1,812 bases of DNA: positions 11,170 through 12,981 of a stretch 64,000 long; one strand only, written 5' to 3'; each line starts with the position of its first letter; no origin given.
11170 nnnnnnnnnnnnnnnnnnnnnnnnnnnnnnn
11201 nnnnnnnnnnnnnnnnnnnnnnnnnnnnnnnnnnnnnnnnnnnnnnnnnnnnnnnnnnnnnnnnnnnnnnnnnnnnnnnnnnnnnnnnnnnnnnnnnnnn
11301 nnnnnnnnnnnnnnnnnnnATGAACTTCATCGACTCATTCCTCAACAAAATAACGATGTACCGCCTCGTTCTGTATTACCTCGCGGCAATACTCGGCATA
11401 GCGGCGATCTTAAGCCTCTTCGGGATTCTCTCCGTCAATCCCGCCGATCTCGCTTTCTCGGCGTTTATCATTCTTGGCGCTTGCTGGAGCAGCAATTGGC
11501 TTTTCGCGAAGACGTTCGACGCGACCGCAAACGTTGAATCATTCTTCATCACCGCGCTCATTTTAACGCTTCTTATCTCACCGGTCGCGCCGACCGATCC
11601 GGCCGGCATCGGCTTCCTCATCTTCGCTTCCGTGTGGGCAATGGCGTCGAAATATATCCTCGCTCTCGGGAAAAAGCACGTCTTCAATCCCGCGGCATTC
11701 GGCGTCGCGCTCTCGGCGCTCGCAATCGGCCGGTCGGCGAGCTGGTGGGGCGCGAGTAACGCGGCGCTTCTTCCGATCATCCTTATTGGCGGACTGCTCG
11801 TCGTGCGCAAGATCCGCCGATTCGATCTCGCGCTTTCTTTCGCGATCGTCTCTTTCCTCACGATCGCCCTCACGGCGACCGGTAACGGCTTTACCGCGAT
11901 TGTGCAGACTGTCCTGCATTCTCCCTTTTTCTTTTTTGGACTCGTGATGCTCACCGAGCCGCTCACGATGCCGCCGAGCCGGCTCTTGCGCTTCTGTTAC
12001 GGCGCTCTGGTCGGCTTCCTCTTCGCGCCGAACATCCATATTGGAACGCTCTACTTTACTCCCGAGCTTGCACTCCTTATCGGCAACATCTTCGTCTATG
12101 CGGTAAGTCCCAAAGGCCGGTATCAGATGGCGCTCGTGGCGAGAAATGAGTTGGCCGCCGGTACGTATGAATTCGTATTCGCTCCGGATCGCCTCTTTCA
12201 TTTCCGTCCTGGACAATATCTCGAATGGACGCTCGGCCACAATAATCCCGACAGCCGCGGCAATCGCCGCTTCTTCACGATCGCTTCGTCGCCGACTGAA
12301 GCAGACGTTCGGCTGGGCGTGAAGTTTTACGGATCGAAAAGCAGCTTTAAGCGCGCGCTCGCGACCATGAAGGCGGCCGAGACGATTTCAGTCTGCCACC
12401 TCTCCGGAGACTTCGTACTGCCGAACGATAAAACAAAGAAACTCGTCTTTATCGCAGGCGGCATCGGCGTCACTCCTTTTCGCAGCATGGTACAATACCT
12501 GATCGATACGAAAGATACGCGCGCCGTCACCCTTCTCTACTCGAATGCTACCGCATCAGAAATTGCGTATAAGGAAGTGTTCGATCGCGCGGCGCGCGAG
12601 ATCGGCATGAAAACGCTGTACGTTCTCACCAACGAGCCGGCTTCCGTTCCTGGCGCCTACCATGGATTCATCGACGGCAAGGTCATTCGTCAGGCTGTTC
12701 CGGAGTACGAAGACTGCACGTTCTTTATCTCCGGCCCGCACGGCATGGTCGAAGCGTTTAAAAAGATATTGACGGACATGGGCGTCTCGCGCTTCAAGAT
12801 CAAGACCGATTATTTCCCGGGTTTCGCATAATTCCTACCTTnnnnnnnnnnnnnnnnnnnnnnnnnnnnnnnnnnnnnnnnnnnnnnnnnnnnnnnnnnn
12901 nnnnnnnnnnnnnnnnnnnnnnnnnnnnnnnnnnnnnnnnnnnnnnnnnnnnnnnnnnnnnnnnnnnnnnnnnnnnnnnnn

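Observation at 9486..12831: ECF-sigma-linked minimal Nqr/Rnf-like module: flavinylatable NqrC/RnfG-type protein plus RnfD/NqrB-FNR fusion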

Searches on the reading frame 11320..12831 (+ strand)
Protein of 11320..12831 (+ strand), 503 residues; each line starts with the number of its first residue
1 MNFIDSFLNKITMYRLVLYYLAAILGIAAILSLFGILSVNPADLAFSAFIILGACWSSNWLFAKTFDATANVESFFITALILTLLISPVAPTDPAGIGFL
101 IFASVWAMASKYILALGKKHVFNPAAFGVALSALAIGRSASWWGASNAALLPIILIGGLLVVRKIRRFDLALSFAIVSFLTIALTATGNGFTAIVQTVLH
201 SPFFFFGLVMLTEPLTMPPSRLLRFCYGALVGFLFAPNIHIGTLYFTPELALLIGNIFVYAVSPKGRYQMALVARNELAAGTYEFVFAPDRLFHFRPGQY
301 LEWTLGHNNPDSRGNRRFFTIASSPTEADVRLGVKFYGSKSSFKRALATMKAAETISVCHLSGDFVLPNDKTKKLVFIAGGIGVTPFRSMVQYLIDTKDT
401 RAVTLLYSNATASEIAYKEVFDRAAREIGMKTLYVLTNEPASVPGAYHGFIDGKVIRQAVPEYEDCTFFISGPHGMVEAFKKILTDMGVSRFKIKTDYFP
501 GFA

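Call 3: search_protein_families(library=pfam, proteins=[window:11320-12831:+], max_evalue=0.01)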
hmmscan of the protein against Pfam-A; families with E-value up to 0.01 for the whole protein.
window:11320-12831:+ (503 aa): 3 families
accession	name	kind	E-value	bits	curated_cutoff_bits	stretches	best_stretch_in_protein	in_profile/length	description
PF00175.26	NAD_binding_1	-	8.6e-16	59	22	1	377-481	1-108/109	Oxidoreductase NAD-binding domain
PF03116.20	NQR2_RnfD_RnfE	-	0.00039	20.3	27.7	0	20-260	94-284/296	NQR2, RnfD, RnfE family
PF08030.17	NAD_binding_6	-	0.0013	19.3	22.2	1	373-405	2-39/156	Ferric reductase NAD binding domain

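Call 4: search_protein_families(library=ncbifam, proteins=[window:11320-12831:+], max_evalue=0.01)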
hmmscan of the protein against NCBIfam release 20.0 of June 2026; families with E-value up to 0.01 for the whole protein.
window:11320-12831:+ (503 aa): 22 families
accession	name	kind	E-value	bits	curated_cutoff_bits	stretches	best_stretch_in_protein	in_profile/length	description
NF009805.0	PRK13289.1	equivalog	5.6e-25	88.1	432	1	290-499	180-392/399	NO-inducible flavohemoprotein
TIGR02160.1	PA_CoA_Oxy5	hypoth_equivalog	4.7e-20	71.7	420.8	1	293-499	31-241/352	1,2-phenylacetyl-CoA epoxidase subunit PaaE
NF058606.1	GlBtMonoRdsGbcB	equivalog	2.4e-19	69.5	500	1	279-490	27-238/362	glycine betaine monooxygenase reductase subunit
NF040810.1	BenC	equivalog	8.7e-17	61.3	430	1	280-494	117-325/333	benzoate 1,2-dioxygenase electron transfer component BenC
NF005963.0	PRK08051.1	equivalog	8.7e-17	61.2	230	1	277-497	13-228/233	NAD(P)H-flavin reductase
NF007964.0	PRK10684.1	equivalog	4.2e-16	58.8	383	1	290-499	32-237/333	NADH oxidoreductase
TIGR01941.1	nqrF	equivalog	1.3e-15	57.3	295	1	321-499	227-403/405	NADH:ubiquinone reductase (Na(+)-transporting) subunit F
NF045803.1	MethMoxFADbindMmoC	equivalog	2.6e-11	42.9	500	1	293-495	138-336/343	aromatic/alkene monooxygenase hydroxylase FAD-binding subunit MmoC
NF008822.0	PRK11872.1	equivalog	6.7e-11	41.8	402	1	291-499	133-335/341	anthranilate 1,2-dioxygenase electron transfer component AntC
NF052252.1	flav_redu_LuxG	exception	4.2e-10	39.2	340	1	278-486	11-215/232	flavin mononucleotide reductase LuxG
NF006220.0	PRK08345.1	subfamily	8.9e-10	38.3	395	1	291-490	39-242/294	cytochrome-c3 hydrogenase subunit gamma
NF040830.1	sulfhyd_ShyC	equivalog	5e-09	35.7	600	1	291-419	35-155/288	NAD(P)-dependent hydrogenase/sulfhydrogenase 2 subunit gamma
TIGR02911.1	sulfite_red_B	equivalog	1.4e-07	30.9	288.6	1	365-495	92-220/261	anaerobic sulfite reductase subunit AsrB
NF000799.0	PRK00054.1-4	equivalog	1.9e-06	27.1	314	1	267-484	4-206/258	dihydroorotate dehydrogenase electron transfer subunit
NF000796.0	PRK00054.1-1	equivalog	2e-06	27.3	224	1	331-488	54-193/254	dihydroorotate dehydrogenase electron transfer subunit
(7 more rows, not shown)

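Call 6: find_homologous_proteins(query=window:11320-12828:+, max_evalue=0.001)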
Query window:11320-12828:+ (503 aa): 7470 proteins with E <= 0.001 among 8000 candidates; the best 120 are listed.
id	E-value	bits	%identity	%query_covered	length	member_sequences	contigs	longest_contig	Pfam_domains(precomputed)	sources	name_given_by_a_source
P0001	0.0e+0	1116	100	100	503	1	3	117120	PF00175.27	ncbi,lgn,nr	ncbi:hypothetical protein KGM48_01700 [Patescibacteria group bacterium]|nr:hypothetical protein [Pat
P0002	1.2e-236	805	71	100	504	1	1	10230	PF00175.27,PF03116.21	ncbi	-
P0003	3.0e-236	803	72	100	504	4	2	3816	PF00175.27,PF03116.21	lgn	-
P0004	6.9e-235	799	71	100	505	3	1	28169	PF00175.27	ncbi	-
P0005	3.1e-233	793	69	100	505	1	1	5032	PF00175.27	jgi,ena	-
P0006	2.1e-232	791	71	100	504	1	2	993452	PF00175.27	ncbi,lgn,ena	ncbi:MAG: FAD-binding oxidoreductase [Minisyncoccia bacterium]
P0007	1.9e-231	787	70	100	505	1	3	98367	PF00175.27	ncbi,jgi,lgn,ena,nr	ncbi:MAG TPA: hypothetical protein VNF51_02185 [Candidatus Paceibacterota bacterium]|nr:hypothetical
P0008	6.6e-231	786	70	100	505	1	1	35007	PF00175.27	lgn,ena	-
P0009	8.5e-231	785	69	100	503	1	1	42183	PF00175.27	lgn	-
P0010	7.5e-230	782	69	100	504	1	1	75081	PF00175.27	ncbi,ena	-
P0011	7.6e-230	782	70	99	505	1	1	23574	PF00175.27,PF03116.21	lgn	-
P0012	7.9e-230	782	70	100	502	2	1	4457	PF00175.27,PF03116.21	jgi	-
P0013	1.1e-229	782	70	100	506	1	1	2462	PF00175.27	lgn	-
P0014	5.3e-229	779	70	100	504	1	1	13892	PF00175.27,PF03116.21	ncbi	-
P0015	3.0e-228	777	69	99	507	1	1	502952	PF00175.27,PF03116.21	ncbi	ncbi:MAG: RnfABCDGE type electron transport complex subunit D [Minisyncoccota bacterium]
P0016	6.1e-228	776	68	100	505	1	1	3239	PF00175.27,PF03116.21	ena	-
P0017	1.4e-227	775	69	100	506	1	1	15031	PF00175.27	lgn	-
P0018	1.5e-227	774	70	100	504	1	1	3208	PF00175.27,PF03116.21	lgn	-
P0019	4.1e-227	773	69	99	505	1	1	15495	PF00175.27,PF03116.21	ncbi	-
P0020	5.3e-227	773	68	100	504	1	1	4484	PF00175.27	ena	-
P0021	6.2e-227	772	69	100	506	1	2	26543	PF00175.27,PF03116.21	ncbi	-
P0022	9.7e-227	772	69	100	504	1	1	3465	PF00175.27,PF03116.21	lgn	-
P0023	1.1e-226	772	69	100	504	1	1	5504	PF00175.27,PF03116.21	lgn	-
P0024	1.8e-226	771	68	100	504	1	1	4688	PF00175.27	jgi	jgi:ferredoxin-NADP reductase/Na+-translocating ferredoxin:NAD+ oxidoreductase RnfD subunit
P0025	1.8e-226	771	69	100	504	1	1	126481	PF00175.27,PF03116.21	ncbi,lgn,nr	ncbi:MAG: RnfABCDGE type electron transport complex subunit D [Candidatus Pacebacteria bacterium]|nr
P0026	4.2e-226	770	70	98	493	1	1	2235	PF00175.27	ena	-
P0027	7.6e-226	769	68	100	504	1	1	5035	PF00175.27,PF03116.21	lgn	-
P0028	1.3e-225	768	69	100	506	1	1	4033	PF00175.27,PF03116.21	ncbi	-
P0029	1.4e-225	768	67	100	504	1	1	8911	PF00175.27,PF03116.21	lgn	-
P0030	2.2e-225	767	68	100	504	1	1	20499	PF00175.27,PF03116.21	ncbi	ncbi:MAG: hypothetical protein ACHQU0_02585 [Candidatus Paceibacteria bacterium]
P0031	4.5e-225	766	68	99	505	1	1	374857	PF00175.27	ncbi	-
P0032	2.0e-224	764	68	100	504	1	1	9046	PF00175.27,PF03116.21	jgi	-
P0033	2.5e-224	764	68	100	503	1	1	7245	PF00175.27,PF03116.21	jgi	-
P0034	8.0e-224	762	67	100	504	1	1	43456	PF00175.27,PF03116.21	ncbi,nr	ncbi:MAG: hypothetical protein Q8P17_04390 [bacterium]|nr:hypothetical protein [bacterium]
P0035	1.4e-223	761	67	100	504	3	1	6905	PF00175.27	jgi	jgi:ferredoxin-NADP reductase/Na+-translocating ferredoxin:NAD+ oxidoreductase RnfD subunit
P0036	1.9e-223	761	68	100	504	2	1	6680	PF00175.27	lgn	-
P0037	2.4e-223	761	66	100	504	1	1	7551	PF00175.27,PF03116.21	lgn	-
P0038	3.3e-223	760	69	100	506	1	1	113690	PF00175.27,PF03116.21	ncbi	ncbi:MAG: FAD-dependent oxidoreductase [Minisyncoccota bacterium]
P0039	3.7e-223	760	66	100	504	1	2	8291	PF00175.27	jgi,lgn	jgi:ferredoxin-NADP reductase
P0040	6.5e-223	759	69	98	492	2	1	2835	PF00175.27,PF03116.21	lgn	-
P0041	7.5e-223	759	68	100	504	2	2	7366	PF00175.27,PF03116.21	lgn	-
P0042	2.5e-222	757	69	95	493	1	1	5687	PF00175.27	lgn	-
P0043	9.6e-222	755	66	100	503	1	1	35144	PF00175.27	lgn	-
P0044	1.0e-221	755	68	100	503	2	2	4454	PF00175.27,PF03116.21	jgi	-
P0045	2.5e-221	754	67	100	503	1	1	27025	PF00175.27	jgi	jgi:ferredoxin-NADP reductase/Na+-translocating ferredoxin:NAD+ oxidoreductase RnfD subunit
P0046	7.4e-221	752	67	100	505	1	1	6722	PF00175.27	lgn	-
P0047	9.8e-221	752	67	100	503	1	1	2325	PF00175.27,PF03116.21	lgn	-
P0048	1.1e-220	752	67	100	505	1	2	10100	PF00175.27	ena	-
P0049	1.8e-220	751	66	100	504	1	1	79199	PF00175.27,PF03116.21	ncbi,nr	ncbi:MAG: RnfABCDGE type electron transport complex subunit D [Patescibacteria group bacterium]|nr:R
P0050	1.9e-220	751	67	100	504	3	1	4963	PF00175.27,PF03116.21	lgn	-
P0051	2.0e-220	751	65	100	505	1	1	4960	PF00175.27,PF03116.21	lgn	-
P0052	3.1e-220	750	67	100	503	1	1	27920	PF00175.27,PF03116.21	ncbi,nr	ncbi:RnfABCDGE type electron transport complex subunit D [Patescibacteria group bacterium]|nr:RnfABC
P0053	3.2e-220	750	67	100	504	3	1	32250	PF00175.27,PF03116.21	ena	-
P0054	3.3e-220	750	67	100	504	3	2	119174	PF00175.27,PF03116.21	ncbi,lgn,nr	ncbi:MAG: hypothetical protein NT108_00765 [Candidatus Kaiserbacteria bacterium]|nr:hypothetical pro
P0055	3.4e-220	750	67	100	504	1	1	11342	PF00175.27,PF03116.21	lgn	-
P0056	4.5e-220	750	68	95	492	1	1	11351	PF00175.27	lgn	-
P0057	5.1e-220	750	69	98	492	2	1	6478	PF00175.27,PF03116.21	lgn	-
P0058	5.5e-220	750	67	100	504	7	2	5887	PF00175.27,PF03116.21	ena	-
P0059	1.2e-219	749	66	100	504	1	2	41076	PF00175.27,PF03116.21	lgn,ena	-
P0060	1.3e-219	748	69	99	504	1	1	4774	PF00175.27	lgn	-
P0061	1.7e-219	748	66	100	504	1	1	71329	PF00175.27,PF03116.21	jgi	jgi:ferredoxin-NADP reductase/Na+-translocating ferredoxin:NAD+ oxidoreductase RnfD subunit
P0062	2.3e-219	748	66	100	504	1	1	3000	PF00175.27,PF03116.21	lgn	-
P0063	2.6e-219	747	67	99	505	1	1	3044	PF00175.27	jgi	jgi:ferredoxin-NADP reductase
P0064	3.6e-219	747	67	100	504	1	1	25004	PF00175.27,PF03116.21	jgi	jgi:ferredoxin-NADP reductase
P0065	6.0e-219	746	66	100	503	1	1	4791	PF00175.27,PF03116.21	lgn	-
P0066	7.6e-219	746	68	98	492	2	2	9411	PF00175.27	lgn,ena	-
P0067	8.1e-219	746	66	100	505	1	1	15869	PF00175.27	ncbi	-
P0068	8.8e-219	746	66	100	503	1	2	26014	PF00175.27,PF03116.21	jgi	jgi:ferredoxin-NADP reductase/Na+-translocating ferredoxin:NAD+ oxidoreductase RnfD subunit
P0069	1.0e-218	745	67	93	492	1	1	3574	PF00175.27,PF03116.21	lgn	-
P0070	1.3e-218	745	66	100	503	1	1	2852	PF00175.27,PF03116.21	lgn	-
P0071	2.0e-218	744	66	100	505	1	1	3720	PF00175.27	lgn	-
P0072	2.0e-218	744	67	100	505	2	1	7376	PF00175.27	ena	-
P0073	2.4e-218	744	67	100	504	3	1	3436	PF00175.27,PF03116.21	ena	-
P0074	2.5e-218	744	68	98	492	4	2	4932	PF00175.27,PF03116.21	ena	-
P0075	4.5e-218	743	66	100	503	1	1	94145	PF00175.27,PF03116.21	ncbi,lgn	-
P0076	4.9e-218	743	65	100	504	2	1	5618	PF00175.27,PF03116.21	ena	-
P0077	5.9e-218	743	66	100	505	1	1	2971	PF00175.27,PF03116.21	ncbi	-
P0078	1.2e-217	742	66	100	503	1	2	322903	PF00175.27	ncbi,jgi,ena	jgi:ferredoxin-NADP reductase/Na+-translocating ferredoxin:NAD+ oxidoreductase RnfD subunit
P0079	2.0e-217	741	68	95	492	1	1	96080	PF00175.27,PF03116.21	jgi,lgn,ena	-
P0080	2.1e-217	741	67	100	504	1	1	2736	PF00175.27,PF03116.21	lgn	-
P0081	3.6e-217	740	65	100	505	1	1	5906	PF00175.27,PF03116.21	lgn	-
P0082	4.4e-217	740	69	98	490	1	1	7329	PF00175.27,PF03116.21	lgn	-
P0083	5.3e-217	740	67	100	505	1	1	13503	PF00175.27,PF03116.21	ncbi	-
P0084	5.7e-217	740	66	100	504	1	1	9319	PF00175.27,PF03116.21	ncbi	-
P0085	7.9e-217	739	65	100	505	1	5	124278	PF00175.27,PF03116.21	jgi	jgi:ferredoxin-NADP reductase/Na+-translocating ferredoxin:NAD+ oxidoreductase RnfD subunit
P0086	2.0e-216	738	66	100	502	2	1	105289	PF00175.27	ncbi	ncbi:MAG: RnfABCDGE type electron transport complex subunit D [Minisyncoccota bacterium]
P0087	2.8e-216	737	66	100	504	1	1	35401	PF00175.27,PF03116.21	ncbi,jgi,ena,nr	ncbi:MAG TPA: RnfABCDGE type electron transport complex subunit D [Candidatus Paceibacterota bacteri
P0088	3.2e-216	737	66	100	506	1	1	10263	PF00175.27,PF03116.21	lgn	-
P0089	5.6e-216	736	65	100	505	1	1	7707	PF00175.27,PF03116.21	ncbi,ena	-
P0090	7.8e-216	736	67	98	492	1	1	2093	PF00175.27,PF03116.21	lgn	-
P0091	1.1e-215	735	65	100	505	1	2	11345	PF00175.27,PF03116.21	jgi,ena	jgi:ferredoxin-NADP reductase/Na+-translocating ferredoxin:NAD+ oxidoreductase RnfD subunit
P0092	2.5e-215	734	68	98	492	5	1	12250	PF00175.27,PF03116.21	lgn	-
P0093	2.8e-215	734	64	100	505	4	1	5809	PF00175.27,PF03116.21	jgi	jgi:ferredoxin-NADP reductase/Na+-translocating ferredoxin:NAD+ oxidoreductase RnfD subunit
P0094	2.9e-215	734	66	99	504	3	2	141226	PF00175.27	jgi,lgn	jgi:ferredoxin-NADP reductase/Na+-translocating ferredoxin:NAD+ oxidoreductase RnfD subunit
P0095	4.2e-215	733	67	100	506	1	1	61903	PF00175.27,PF03116.21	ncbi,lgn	ncbi:MAG: RnfABCDGE type electron transport complex subunit D [Minisyncoccia bacterium]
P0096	4.7e-215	733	64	100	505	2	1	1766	PF00175.27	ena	-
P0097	5.7e-215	733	66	98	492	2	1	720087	PF00175.27,PF03116.21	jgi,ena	-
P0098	1.1e-214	732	65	100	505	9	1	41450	PF00175.27,PF03116.21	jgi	jgi:ferredoxin-NADP reductase/Na+-transporting NADH:ubiquinone oxidoreductase subunit NqrB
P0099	1.1e-214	732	66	100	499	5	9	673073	PF00175.27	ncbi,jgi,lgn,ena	-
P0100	1.2e-214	732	63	100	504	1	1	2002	PF00175.27,PF03116.21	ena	-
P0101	2.6e-214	731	64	100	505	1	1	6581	PF00175.27,PF03116.21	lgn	-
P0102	5.3e-214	730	66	98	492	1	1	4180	PF00175.27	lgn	-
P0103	8.4e-214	729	64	100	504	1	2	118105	PF00175.27,PF03116.21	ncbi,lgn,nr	ncbi:MAG: RnfABCDGE type electron transport complex subunit D [bacterium]|nr:RnfABCDGE type electron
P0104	2.2e-213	728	67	93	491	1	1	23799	PF00175.27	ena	-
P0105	2.3e-213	728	66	98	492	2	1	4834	PF00175.27,PF03116.21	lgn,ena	-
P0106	3.4e-213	727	65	100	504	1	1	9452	PF00175.27,PF03116.21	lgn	-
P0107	3.9e-213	727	68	92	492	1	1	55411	PF00175.27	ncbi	-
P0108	4.3e-213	727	64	100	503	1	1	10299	PF00175.27,PF03116.21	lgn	-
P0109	6.0e-213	726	64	99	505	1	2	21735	PF00175.27,PF03116.21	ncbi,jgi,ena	-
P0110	6.8e-213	726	64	100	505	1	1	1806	PF00175.27,PF03116.21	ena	-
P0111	8.5e-213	726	65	100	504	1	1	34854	PF00175.27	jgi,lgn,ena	-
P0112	9.1e-213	726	63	100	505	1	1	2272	PF00175.27,PF03116.21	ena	-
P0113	1.0e-212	726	64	100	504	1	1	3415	PF00175.27,PF03116.21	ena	-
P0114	1.1e-212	726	64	100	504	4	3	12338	PF00175.27,PF03116.21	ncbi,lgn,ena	-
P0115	1.1e-212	726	64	100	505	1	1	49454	PF00175.27,PF03116.21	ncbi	-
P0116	1.5e-212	725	65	100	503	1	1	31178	PF00175.27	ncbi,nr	ncbi:MAG: hypothetical protein PHD04_01035 [Candidatus Pacebacteria bacterium]|nr:hypothetical prote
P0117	2.2e-212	724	65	99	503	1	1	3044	PF00175.27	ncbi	-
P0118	2.4e-212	724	65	100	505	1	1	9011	PF00175.27,PF03116.21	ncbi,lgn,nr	ncbi:MAG: RnfABCDGE type electron transport complex subunit D [Candidatus Pacebacteria bacterium]|nr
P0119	2.6e-212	724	66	97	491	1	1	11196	PF00175.27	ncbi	-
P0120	3.0e-212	724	64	100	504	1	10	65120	PF00175.27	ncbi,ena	-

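Call 13: search_solved_structures(query=A1, max_evalue=1, show_alignments=0)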
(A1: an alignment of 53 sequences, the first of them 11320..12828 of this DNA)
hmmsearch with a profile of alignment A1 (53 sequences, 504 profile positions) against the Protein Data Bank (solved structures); distinct sequences matched with E-value up to 1: 136 (the best 60 are shown).
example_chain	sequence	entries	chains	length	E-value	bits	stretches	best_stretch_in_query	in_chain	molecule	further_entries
6o0a_A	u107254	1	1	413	2.2e-16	62.8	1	259-500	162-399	Flavohemoglobin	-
7qty_A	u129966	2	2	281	1.3e-14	57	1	347-502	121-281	Na(+)-translocating NADH-quinone reductase subunit F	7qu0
7qu3_A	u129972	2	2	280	3.7e-14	55.5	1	348-502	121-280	Na(+)-translocating NADH-quinone reductase subunit F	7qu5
4wqm_A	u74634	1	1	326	5.7e-14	54.9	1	265-493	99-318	Toluene-4-monooxygenase electron transfer component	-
4u9u_A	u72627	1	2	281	3.6e-13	52.2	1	347-502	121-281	Na(+)-translocating NADH-quinone reductase subunit F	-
8ad4_A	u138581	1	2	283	3.7e-13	52.2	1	347-502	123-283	Na(+)-translocating NADH-quinone reductase subunit F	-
4uaj_A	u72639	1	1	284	3.7e-13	52.2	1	347-502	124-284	Na(+)-translocating NADH-quinone reductase subunit F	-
7xk3_F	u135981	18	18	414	4.9e-13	51.8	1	348-502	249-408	Na(+)-translocating NADH-quinone reductase subunit F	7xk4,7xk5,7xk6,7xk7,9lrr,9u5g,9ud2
8a1t_F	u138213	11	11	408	8.3e-13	51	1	348-502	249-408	Na(+)-translocating NADH-quinone reductase subunit F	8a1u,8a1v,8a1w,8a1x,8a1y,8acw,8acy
8ad3_A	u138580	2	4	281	1.2e-12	50.5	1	347-497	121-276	Na(+)-translocating NADH-quinone reductase subunit F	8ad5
2r6h_A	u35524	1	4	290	1.4e-12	50.3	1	349-495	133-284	NADH:ubiquinone oxidoreductase, Na translocating, F subunit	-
1cqx_A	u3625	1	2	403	4.3e-12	48.7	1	272-500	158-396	FLAVOHEMOPROTEIN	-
2eix_A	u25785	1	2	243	6.3e-12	48.1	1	269-490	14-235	NADH-cytochrome b5 reductase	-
3ozu_A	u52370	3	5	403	7e-12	48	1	272-500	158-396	Flavohemoprotein | Flavohemoglobin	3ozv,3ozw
1krh_A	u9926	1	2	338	9.5e-12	47.5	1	272-492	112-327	Benzoate 1,2-Dioxygenase Reductase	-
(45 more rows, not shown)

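Call 18: find_related_loci(query=A1, collection=genome_contigs, flank=10000)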
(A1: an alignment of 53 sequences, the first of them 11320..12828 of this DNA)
Query A1 (503 aa) in genome_contigs; peptide patterns used: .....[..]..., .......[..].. (x = any residue, [..] = any of these).
600 stretches matched a pattern (row limit reached: there are more); 429 encode a relative of the query (tblastn E <= 1e-3); the best 80 are kept; 80 distinct loci.
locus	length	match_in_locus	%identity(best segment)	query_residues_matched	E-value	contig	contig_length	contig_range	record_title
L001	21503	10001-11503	64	1-501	0e+0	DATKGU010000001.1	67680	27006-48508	MAG TPA_asm: Candidatus Paceibacterota bacterium isolate SMAG_U14559 k141_72001, whole genome shotgun sequence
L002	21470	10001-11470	62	1-503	0e+0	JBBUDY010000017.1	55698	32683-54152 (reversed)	MAG: Patescibacteria group bacterium isolate H32-bin018_1 H32_bin018_1_000000000017, whole genome shotgun sequence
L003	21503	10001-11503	52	2-503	2e-177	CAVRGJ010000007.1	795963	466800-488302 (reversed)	MAG: uncultured Alphaproteobacteria bacterium isolate MFD05442.bin.1.334 genome assembly, contig: contig_24632, whole ge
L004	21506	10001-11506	52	1-503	2e-174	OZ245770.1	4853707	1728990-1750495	MAG: Kaistia sp. isolate 06b3ed4c-dc80-415b-9392-d46517f030ba genome assembly, chromosome: 1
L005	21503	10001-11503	55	1-502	1e-173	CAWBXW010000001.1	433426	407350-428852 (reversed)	MAG: uncultured Alphaproteobacteria bacterium isolate MFD05442.bin.2.187 genome assembly, contig: contig_11001, whole ge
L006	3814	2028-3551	53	1-503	7e-180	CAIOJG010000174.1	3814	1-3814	MAG: Candidatus Magasanikbacteria bacterium isolate AM_bin-3693 genome assembly, contig: bin-3693:174/190, whole genome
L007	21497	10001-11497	52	4-503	2e-171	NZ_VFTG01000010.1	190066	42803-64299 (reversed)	Mesorhizobium sp. B4-1-3 contig_10, whole genome shotgun sequence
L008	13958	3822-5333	52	1-502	1e-171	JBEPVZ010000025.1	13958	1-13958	MAG: Candidatus Daviesbacteria bacterium isolate 22E.vamb.044 NODE_3802_length_13958_cov_6.964900, whole genome shotgun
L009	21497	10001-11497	52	4-503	7e-171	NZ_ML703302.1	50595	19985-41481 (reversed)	Mesorhizobium sp. SARCC-RB16n contig_50, whole genome shotgun sequence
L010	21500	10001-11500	51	4-501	2e-168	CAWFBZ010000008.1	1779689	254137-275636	MAG: uncultured Chloroflexia bacterium isolate MFD02416.bin.2.106 genome assembly, contig: contig_15582, whole genome sh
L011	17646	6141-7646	51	1-502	2e-168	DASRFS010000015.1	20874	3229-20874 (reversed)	MAG TPA_asm: Patescibacteria group bacterium isolate SMAG_U10038 k141_1689002, whole genome shotgun sequence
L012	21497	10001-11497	52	4-503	1e-166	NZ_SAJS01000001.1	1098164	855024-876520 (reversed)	MAG: Mesorhizobium sp. isolate N.Ca.ET.125.02.1 NODE_1_length_1098164_cov_53.696079, whole genome shotgun sequence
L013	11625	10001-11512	51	2-503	1e-166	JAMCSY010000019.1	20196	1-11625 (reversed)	MAG: Patescibacteria group bacterium isolate FK_Sedi_A_Bin.193 NODE_6037_length_20196_cov_13.1712, whole genome shotgun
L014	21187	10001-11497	53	4-503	1e-165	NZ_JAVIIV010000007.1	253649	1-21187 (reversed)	Mesorhizobium humile strain VK2B VK2B_NODE_7_length_253649_cov_19_814542_pilon, whole genome shotgun sequence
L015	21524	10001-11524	50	1-502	1e-165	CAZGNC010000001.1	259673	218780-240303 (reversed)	MAG TPA_asm: uncultured Candidatus Saccharibacteria bacterium isolate SRP292972_co1_17 genome assembly, contig: NODE_62_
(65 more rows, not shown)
